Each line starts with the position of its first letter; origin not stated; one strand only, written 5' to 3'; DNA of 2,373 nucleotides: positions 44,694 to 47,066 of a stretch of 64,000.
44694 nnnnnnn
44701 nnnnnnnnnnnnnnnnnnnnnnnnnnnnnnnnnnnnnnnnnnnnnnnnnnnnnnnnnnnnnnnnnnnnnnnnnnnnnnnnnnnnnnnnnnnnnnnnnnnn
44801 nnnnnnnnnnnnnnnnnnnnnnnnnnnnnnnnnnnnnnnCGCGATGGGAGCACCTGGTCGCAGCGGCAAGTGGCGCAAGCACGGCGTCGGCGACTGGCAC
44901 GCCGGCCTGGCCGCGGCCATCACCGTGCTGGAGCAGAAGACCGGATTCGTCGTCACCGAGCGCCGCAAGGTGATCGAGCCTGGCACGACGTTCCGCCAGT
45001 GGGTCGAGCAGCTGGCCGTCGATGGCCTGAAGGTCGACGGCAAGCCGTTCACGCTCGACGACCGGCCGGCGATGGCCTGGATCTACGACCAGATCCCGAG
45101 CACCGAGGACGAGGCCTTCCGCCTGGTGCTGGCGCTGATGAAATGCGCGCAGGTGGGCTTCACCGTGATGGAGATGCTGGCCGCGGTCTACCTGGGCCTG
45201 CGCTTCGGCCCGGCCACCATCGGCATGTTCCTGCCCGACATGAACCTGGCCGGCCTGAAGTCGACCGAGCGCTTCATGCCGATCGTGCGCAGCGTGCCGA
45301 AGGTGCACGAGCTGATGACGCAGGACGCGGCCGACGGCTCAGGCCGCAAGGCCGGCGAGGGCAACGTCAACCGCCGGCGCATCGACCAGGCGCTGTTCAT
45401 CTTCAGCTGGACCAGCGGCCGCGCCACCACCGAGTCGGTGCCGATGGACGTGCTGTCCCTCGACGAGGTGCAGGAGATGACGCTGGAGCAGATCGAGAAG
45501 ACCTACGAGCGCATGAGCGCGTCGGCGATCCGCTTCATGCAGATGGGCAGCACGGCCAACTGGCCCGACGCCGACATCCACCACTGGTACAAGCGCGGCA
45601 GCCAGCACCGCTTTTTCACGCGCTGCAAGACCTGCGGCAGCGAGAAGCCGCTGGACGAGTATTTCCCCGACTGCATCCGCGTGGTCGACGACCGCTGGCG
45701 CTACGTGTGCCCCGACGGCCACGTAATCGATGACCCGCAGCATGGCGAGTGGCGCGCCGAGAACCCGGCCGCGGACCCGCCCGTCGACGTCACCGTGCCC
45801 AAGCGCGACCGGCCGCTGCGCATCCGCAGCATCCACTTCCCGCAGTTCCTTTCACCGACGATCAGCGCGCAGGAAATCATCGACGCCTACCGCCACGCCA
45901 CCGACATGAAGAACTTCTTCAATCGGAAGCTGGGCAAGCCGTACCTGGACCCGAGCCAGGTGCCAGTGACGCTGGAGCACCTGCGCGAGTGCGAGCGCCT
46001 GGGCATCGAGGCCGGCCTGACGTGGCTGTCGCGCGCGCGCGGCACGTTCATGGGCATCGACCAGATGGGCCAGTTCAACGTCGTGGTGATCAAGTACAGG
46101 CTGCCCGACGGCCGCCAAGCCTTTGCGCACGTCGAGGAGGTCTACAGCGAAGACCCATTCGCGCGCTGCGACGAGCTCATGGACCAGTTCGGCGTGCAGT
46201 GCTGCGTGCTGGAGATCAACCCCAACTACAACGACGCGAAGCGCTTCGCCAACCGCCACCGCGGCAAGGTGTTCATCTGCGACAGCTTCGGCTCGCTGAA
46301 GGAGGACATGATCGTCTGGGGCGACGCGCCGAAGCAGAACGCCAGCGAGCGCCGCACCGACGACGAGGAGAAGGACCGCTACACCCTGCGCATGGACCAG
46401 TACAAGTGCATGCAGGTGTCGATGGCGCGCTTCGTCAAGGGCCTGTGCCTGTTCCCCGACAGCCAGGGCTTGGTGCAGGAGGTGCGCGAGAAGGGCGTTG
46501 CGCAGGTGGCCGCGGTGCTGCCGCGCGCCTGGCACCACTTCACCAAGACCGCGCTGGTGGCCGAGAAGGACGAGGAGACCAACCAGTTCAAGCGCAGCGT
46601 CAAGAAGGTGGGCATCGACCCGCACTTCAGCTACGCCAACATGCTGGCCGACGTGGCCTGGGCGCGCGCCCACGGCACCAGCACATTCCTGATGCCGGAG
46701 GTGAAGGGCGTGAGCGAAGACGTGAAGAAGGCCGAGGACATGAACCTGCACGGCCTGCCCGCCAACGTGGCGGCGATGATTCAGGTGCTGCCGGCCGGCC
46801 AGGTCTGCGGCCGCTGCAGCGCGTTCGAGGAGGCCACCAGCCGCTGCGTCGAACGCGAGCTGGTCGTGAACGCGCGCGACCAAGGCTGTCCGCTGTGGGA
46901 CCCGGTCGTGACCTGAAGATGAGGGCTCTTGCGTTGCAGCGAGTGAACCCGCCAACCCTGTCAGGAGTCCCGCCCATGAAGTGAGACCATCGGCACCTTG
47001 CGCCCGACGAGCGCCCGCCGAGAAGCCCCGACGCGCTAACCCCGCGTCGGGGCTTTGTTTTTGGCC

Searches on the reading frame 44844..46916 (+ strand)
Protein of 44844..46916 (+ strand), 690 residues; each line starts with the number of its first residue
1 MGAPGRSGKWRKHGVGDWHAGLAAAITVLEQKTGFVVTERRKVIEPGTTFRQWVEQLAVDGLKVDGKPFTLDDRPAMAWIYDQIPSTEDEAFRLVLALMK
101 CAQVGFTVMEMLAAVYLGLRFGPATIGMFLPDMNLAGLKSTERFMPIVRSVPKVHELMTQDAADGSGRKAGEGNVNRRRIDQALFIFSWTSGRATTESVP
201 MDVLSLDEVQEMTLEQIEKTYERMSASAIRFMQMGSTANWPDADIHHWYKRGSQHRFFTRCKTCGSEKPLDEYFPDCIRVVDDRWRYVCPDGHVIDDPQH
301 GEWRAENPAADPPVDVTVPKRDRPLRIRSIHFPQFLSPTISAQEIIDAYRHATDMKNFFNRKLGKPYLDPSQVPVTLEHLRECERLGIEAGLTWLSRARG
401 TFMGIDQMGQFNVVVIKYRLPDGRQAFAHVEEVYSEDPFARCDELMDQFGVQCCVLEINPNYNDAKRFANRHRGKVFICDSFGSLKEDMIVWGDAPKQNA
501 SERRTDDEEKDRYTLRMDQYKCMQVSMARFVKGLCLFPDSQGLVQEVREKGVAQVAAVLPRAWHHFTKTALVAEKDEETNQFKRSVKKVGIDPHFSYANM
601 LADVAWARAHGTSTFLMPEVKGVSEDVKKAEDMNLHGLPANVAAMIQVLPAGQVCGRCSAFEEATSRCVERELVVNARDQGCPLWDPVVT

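Call 13: search_protein_families(library=phrogs, proteins=[window:44844-46916:+], max_evalue=0.001)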
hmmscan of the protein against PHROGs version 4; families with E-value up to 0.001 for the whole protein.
window:44844-46916:+ (690 aa): 3 families
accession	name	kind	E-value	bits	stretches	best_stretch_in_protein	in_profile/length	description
phrog_675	-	head and packaging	7.2e-82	276.5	1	49-615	23-556/576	terminase large subunit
phrog_15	-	head and packaging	6.1e-18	65.5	1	97-374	403-693/1330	terminase large subunit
phrog_12876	-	head and packaging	1.1e-10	42.6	1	175-275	34-136/235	terminase large subunit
